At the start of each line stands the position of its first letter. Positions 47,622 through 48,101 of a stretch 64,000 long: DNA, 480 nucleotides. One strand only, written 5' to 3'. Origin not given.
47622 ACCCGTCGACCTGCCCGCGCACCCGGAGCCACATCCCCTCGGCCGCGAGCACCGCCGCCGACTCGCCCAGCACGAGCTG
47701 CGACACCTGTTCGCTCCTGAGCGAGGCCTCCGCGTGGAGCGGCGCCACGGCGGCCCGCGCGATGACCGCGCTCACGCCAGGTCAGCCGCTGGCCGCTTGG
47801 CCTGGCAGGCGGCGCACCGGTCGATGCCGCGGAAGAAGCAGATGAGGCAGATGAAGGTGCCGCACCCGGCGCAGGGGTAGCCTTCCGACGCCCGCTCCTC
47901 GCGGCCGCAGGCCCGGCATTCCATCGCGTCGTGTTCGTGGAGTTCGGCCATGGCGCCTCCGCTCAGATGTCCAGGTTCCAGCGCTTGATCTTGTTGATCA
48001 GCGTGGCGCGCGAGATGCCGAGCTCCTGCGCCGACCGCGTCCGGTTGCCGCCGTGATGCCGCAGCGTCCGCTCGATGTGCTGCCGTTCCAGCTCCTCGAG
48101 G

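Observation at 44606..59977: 15-kb, 11-gene overlap-linked chain tying TamA/TamB to lipid, cell-wall and signalling functions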

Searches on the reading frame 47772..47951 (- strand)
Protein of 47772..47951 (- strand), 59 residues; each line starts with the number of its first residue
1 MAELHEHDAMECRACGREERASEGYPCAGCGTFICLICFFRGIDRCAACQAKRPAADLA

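Call 5: search_protein_families(library=pfam, proteins=[window:47772-47951:-], max_evalue=0.01)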
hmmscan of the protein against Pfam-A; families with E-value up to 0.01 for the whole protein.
window:47772-47951:- (59 aa): 1 family
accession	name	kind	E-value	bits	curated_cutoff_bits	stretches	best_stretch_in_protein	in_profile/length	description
PF03107.22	C1_2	-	0.002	18.9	26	1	5-38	13-47/48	C1 domain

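Call 16: search_protein_families(library=ncbifam, proteins=[window:47772-47951:-], max_evalue=0.001)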
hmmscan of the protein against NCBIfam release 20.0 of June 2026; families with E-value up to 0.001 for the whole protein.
window:47772-47951:- (59 aa): 0 families

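Call 34: find_homologous_proteins(query=window:47772-47951:-, max_evalue=0.001)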
Query window:47772-47951:- (59 aa): 966 proteins with E <= 0.001 among 966 candidates; the best 120 are listed.
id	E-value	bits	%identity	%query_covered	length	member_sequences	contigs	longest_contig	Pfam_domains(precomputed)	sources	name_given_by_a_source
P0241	1.1e-29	118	88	100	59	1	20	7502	-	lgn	-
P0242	5.0e-29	116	86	100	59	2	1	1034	-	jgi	jgi:hypothetical protein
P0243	3.5e-28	114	86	100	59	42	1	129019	-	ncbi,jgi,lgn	jgi:hypothetical protein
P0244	8.7e-28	113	83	100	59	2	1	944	-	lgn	-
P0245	2.0e-25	105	78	100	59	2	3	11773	-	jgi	-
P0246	1.3e-24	102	76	100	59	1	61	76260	-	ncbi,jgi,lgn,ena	jgi:hypothetical protein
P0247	2.6e-24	102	82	93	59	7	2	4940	-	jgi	jgi:hypothetical protein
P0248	2.9e-24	101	85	88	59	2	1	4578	-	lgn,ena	-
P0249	3.2e-24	101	85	88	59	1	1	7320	-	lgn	-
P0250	5.3e-24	101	83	88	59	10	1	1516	-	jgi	jgi:hypothetical protein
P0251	7.3e-24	100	83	88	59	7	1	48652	-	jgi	jgi:hypothetical protein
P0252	7.5e-24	100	83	88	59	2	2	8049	-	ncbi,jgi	jgi:hypothetical protein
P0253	1.1e-23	100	76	100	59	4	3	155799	-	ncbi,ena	-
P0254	3.8e-23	98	80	93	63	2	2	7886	-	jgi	jgi:hypothetical protein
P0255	3.8e-23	98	75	100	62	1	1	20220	-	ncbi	-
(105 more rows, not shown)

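Call 42: predict_structure(alignment_id=A2)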
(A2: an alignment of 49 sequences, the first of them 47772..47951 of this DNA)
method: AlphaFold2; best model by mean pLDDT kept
length: 59 residues; sequences in the alignment: 49
mean_pLDDT: 82.1   pTM: 0.60
mean pLDDT of the five models: 82.1, 78.7, 77.5, 76.8, 76.7
residues with pLDDT >= 90: 32; 70-90: 13; 50-70: 13; < 50: 1
segments of 3 or more residues with pLDDT < 50: none
pLDDT, mean of each block of 10 residues (from residue 1): 63 91 89 93 92 63
secondary structure, 60 per line:
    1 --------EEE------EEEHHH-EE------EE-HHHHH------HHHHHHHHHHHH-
elements in order: E9-11 E18-20 H36-40 H47-58

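Call 44: search_protein_representatives(alignment_id=A2)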
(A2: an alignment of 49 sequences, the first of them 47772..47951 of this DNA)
Query: 49 sequences, 61 profile positions. Proteins with E-value up to 0.001 (for the whole library): 71; up to 1e-10: 46; up to 1e-30: 0. The best 71 are listed.
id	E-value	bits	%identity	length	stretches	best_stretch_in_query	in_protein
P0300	1.0e-28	115.2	-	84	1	1-57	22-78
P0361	1.2e-28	114.9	-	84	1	2-58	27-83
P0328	2.7e-28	113.8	-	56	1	1-51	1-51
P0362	6.6e-28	112.6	-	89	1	3-56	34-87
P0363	1.3e-27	111.6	-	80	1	3-57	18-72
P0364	7.4e-27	109.2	-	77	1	5-58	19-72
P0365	1.0e-26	108.8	-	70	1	1-58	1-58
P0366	1.7e-26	108.1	-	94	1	3-59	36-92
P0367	1.1e-24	102.3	-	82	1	1-57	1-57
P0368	1.9e-24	101.5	-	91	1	4-56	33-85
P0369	2.4e-24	101.2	-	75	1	4-58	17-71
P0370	3.1e-23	97.6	-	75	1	2-55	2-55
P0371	3.9e-23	97.3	-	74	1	1-56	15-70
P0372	4.1e-23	97.2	-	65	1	7-55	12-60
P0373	8.3e-23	96.2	-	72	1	2-52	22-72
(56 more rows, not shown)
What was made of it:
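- Closest known: Binuclear cross-brace. Different: It is a stand-alone 59-aa bacterial protein with all-Cys ligands, apparently limited to Gemmatimonadota (calls 34, 44).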

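Call 45: fold_search(model_id=the predicted structure, library=pdb)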
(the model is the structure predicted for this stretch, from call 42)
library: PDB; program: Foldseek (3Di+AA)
matches with E <= 10: 534; with E <= 0.001: 0
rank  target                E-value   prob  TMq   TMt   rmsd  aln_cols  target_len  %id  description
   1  2e6r_MODEL_1_A        1.3e-01  0.63  0.42  0.31   5.9        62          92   24  Solution structure of the PHD domain in SmcY protein (released 2007-07-03)
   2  7v8f_B                3.6e-01  0.91  0.48  0.30   1.7        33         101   27  Crystal structure of UBE2L3 bound to HOIP RING1 domain. (released 2022-03-30)
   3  6fhq_A                5.1e-01  0.41  0.39  0.40   4.2        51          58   24  Crystal structure of human BAZ2B PHD zinc finger in complex with Fr 21 (released 2018-03-21)
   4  9vno_A                5.5e-01  0.54  0.45  0.26   3.7        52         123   21  The crystal structure of the Ehd3 tandem PHD-H3K4me1 complex. (released 2026-02-04)
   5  2ecn_MODEL_1_A        5.5e-01  0.28  0.42  0.38   6.8        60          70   25  Solution structure of the RING domain of the human RING finger protein 141 (released 2007-08-14)
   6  3lrq_C                5.9e-01  0.54  0.48  0.37   3.8        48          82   21  Crystal structure of the U-box domain of human ubiquitin-protein ligase (E3), NORTHEAST STRUCTURAL GENOMICS CONSORTIUM (released 2010-03-23)
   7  2ecy_MODEL_1_A        5.9e-01  0.30  0.42  0.38   3.5        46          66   22  Solution structure of the Zinc finger, C3HC4 type (RING finger)" domain of TNF receptor-associated factor 3 (released 2008-02-26)
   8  7lbm_a                6.8e-01  0.57  0.52  0.11   4.7        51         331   24  Structure of the human Mediator-bound transcription pre-initiation complex (released 2021-03-24)
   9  6nmi_E                6.8e-01  0.57  0.52  0.10   4.7        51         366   24  Cryo-EM structure of the human TFIIH core complex (released 2019-03-13)
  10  9y6s_4L               6.8e-01  0.09  0.28  0.14  11.6        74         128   16  96-nm repeat of the Leishmania tarentolae doublet microtubule (released 2025-12-17)
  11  7r1o_AAA              7.2e-01  0.66  0.48  0.53   2.5        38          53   24  p62-ZZ domain of the human sequestosome in complex with dusquetide (released 2022-05-18)
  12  3qln_A                7.2e-01  0.63  0.44  0.23   2.8        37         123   24  Crystal structure of ATRX ADD domain in free state (released 2011-06-15)
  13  3puq_C                7.2e-01  0.33  0.41  0.08   4.8        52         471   19  CEKDM7A from C.Elegans, complex with alpha-KG (released 2011-01-26)
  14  5ypb_A                7.8e-01  0.54  0.48  0.56   3.8        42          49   26  p62/SQSTM1 ZZ domain with His-peptide (released 2018-08-29)
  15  6miu_A                8.3e-01  0.66  0.50  0.52   2.5        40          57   25  Crystal structure of p62 ZZ domain in complex with Arg-Glu peptide (released 2018-10-31)
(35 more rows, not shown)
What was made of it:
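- On C1 / PHD / RING / ZZ cross-brace zinc finger (miniprotein): Foldseek best E 0.13 (call 45).
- Closest known: Binuclear cross-brace. Same: There is a weak Pfam C1_2 hit (calls 5, 42, 45).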
